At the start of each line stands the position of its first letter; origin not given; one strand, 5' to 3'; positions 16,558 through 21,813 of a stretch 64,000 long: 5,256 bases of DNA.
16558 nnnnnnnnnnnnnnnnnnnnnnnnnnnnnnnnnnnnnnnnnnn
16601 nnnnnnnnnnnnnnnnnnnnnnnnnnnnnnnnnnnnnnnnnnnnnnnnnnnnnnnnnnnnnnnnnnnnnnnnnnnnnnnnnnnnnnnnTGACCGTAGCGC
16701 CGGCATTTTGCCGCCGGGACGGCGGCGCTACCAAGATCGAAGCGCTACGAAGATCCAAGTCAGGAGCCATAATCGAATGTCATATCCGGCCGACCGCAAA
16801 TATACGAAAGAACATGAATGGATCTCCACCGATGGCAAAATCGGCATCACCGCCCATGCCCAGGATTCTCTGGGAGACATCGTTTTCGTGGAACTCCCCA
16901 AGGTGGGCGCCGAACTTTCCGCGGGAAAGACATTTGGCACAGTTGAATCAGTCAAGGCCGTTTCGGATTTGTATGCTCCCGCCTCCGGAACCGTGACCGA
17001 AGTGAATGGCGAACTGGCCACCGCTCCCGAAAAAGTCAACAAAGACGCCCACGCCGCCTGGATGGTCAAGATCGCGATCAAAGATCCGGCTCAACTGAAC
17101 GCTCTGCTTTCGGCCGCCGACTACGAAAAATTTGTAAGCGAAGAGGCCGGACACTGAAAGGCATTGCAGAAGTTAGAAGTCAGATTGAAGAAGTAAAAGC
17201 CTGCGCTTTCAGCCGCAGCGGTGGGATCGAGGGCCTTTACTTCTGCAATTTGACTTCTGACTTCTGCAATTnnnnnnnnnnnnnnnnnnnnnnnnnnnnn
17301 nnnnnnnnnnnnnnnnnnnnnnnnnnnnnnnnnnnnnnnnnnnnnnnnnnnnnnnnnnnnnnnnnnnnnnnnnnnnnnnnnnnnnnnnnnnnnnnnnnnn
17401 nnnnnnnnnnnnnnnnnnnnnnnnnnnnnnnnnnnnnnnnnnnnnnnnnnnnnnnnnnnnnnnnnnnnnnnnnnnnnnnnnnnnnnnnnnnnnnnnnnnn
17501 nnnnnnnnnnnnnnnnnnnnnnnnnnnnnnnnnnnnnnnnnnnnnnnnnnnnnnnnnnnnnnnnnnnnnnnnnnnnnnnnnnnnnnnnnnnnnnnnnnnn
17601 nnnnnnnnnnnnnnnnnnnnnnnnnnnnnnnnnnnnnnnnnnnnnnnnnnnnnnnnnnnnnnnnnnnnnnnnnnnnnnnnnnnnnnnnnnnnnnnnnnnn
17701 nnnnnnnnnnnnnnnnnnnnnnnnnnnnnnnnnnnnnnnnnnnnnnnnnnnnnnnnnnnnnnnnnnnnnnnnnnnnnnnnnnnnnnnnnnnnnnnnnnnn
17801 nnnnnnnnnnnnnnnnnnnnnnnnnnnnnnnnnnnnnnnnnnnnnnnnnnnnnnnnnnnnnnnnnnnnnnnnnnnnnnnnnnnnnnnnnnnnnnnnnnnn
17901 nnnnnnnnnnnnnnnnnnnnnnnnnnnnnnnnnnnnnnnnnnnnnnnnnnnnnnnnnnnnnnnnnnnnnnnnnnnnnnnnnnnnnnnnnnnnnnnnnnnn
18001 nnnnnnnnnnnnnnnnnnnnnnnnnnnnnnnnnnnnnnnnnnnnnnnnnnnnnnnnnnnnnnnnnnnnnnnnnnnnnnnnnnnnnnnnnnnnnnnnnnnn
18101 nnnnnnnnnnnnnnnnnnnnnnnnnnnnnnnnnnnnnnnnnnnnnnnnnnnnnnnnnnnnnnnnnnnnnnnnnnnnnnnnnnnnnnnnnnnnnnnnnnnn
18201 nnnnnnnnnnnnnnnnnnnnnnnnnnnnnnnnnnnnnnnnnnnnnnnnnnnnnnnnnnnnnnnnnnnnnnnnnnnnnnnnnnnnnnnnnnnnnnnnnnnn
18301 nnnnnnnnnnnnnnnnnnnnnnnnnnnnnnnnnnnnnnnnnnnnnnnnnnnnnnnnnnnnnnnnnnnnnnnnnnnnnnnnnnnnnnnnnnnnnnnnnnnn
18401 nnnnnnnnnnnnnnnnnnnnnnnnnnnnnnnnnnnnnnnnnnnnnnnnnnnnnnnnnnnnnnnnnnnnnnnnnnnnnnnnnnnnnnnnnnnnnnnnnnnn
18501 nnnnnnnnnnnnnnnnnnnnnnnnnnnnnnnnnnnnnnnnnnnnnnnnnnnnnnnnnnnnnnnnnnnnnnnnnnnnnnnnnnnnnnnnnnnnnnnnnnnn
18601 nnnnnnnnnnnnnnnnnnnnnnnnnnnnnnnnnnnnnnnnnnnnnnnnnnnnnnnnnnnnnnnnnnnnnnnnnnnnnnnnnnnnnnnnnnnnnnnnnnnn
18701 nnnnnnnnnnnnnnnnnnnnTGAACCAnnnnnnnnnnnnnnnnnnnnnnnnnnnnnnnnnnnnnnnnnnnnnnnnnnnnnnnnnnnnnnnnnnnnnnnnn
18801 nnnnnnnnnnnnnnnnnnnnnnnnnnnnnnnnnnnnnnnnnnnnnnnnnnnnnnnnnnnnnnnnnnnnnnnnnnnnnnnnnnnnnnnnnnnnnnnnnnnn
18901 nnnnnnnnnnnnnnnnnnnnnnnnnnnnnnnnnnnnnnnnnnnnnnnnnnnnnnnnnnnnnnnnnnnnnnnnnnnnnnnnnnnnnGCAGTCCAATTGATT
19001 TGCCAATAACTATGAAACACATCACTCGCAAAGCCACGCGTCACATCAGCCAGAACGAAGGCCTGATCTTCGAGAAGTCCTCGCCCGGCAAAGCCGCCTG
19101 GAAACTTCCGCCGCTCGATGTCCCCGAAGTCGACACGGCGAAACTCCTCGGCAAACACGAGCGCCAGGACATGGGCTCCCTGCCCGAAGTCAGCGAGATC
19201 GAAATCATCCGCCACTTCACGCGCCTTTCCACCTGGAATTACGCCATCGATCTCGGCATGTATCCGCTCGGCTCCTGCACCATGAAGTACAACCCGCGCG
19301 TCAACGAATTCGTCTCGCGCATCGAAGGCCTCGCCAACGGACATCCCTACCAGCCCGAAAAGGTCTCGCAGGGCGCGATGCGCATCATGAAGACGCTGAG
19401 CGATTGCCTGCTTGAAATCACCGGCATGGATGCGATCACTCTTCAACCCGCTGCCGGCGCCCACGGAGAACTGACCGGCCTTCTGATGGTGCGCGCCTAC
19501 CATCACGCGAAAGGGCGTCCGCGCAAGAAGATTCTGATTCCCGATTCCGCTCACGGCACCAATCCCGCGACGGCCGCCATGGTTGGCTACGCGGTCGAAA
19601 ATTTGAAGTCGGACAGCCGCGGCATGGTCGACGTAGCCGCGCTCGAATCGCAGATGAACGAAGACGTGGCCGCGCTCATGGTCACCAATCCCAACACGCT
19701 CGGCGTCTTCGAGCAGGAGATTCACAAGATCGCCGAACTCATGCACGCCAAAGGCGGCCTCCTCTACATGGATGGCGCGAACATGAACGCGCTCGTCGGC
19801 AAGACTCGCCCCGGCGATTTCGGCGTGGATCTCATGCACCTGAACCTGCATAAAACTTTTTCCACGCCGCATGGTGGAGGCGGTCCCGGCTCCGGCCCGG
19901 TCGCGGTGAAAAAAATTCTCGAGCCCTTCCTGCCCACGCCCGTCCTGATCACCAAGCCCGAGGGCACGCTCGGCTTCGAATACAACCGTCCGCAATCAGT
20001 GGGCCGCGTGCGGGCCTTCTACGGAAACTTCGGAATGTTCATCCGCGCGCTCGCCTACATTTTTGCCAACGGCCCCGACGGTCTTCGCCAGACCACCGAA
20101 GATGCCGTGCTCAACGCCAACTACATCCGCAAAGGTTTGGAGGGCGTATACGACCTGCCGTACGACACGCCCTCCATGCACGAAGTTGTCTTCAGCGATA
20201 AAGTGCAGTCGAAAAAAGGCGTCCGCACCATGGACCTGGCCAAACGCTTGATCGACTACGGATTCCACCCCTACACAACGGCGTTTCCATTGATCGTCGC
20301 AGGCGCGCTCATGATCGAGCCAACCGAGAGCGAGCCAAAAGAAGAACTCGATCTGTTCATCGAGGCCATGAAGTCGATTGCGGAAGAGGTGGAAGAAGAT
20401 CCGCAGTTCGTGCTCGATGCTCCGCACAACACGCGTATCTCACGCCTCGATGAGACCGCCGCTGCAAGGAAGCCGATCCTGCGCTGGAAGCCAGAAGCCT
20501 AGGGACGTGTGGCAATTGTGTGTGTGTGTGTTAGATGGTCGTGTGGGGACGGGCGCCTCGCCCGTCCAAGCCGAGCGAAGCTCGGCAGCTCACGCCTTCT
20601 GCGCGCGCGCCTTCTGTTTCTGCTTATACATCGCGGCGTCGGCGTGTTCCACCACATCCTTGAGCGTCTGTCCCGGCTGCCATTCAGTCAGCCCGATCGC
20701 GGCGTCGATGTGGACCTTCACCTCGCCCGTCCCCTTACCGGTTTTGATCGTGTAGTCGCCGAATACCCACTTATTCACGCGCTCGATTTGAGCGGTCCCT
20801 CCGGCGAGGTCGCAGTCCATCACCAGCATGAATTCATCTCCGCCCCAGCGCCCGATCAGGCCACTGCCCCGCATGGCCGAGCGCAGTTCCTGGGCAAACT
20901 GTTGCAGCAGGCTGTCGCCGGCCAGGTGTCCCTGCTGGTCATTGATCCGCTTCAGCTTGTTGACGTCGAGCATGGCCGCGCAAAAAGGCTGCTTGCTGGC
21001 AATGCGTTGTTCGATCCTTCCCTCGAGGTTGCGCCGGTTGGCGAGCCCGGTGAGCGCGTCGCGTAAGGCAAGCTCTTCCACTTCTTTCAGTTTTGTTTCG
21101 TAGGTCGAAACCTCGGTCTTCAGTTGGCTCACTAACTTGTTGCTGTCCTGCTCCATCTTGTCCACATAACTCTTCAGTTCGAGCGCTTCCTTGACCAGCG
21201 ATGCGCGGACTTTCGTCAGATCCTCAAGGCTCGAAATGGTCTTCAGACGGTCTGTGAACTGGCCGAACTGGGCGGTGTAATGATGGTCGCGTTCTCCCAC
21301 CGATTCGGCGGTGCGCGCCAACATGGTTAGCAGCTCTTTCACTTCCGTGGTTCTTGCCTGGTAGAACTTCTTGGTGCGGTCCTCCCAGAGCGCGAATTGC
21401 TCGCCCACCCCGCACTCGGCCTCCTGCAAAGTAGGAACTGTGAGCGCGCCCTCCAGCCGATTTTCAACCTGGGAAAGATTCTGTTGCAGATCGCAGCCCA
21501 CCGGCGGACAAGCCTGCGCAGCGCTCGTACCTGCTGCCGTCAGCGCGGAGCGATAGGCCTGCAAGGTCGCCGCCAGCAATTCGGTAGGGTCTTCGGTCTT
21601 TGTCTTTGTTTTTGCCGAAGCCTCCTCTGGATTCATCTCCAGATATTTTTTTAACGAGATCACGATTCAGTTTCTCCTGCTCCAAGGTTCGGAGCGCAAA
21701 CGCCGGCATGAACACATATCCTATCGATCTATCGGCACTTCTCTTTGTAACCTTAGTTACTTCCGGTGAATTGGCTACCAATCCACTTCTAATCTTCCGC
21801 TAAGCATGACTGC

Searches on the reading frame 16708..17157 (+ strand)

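Call 6: search_protein_families(library=pfam, proteins=[window:16708-17157:+], max_evalue=0.0001)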
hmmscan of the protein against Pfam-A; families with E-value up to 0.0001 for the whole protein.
window:16708-17157:+ (149 aa): 1 family
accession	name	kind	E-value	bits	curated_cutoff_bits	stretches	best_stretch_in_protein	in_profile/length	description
PF01597.25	GCV_H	-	3.5e-39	133.9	22.2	1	30-145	1-121/122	Glycine cleavage H-protein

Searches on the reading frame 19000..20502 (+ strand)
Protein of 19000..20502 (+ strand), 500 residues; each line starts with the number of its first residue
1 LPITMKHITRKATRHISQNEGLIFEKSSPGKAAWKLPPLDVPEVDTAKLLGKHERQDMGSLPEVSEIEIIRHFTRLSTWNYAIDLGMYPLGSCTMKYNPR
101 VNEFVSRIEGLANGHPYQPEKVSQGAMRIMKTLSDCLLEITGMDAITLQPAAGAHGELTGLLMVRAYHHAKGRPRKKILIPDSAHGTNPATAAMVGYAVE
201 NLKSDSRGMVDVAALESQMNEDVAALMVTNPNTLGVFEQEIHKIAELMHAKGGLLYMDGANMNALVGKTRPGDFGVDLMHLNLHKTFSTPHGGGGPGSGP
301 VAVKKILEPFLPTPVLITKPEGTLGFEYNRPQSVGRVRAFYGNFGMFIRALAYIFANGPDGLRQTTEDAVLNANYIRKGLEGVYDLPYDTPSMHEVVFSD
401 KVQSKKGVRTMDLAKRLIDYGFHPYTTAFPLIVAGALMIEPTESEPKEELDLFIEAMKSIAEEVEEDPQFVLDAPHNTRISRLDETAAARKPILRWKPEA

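Call 6: search_protein_families(library=pfam, proteins=[window:19000-20502:+], max_evalue=0.0001)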
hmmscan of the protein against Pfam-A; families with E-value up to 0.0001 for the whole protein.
window:19000-20502:+ (500 aa): 3 families
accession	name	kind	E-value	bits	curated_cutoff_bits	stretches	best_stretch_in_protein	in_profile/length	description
PF21478.3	GcvP2_C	-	5.5e-29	101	27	1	366-466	2-104/122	Glycine dehydrogenase, C-terminal domain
PF02347.22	GDC-P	-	2.6e-14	53.4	26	1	62-312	46-284/429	Glycine cleavage system P-protein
PF00266.25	Aminotran_5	-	2.6e-09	37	21.5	1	166-292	80-207/371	Aminotransferase class-V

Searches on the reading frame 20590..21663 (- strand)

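Call 6: search_protein_families(library=pfam, proteins=[window:20590-21663:-], max_evalue=0.0001)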
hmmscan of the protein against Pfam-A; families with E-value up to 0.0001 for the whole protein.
window:20590-21663:- (357 aa): 1 family
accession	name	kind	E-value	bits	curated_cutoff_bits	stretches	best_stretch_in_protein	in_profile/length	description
PF00990.26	GGDEF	-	9.6e-34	116.9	23.8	1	199-354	1-160/161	Diguanylate cyclase, GGDEF domain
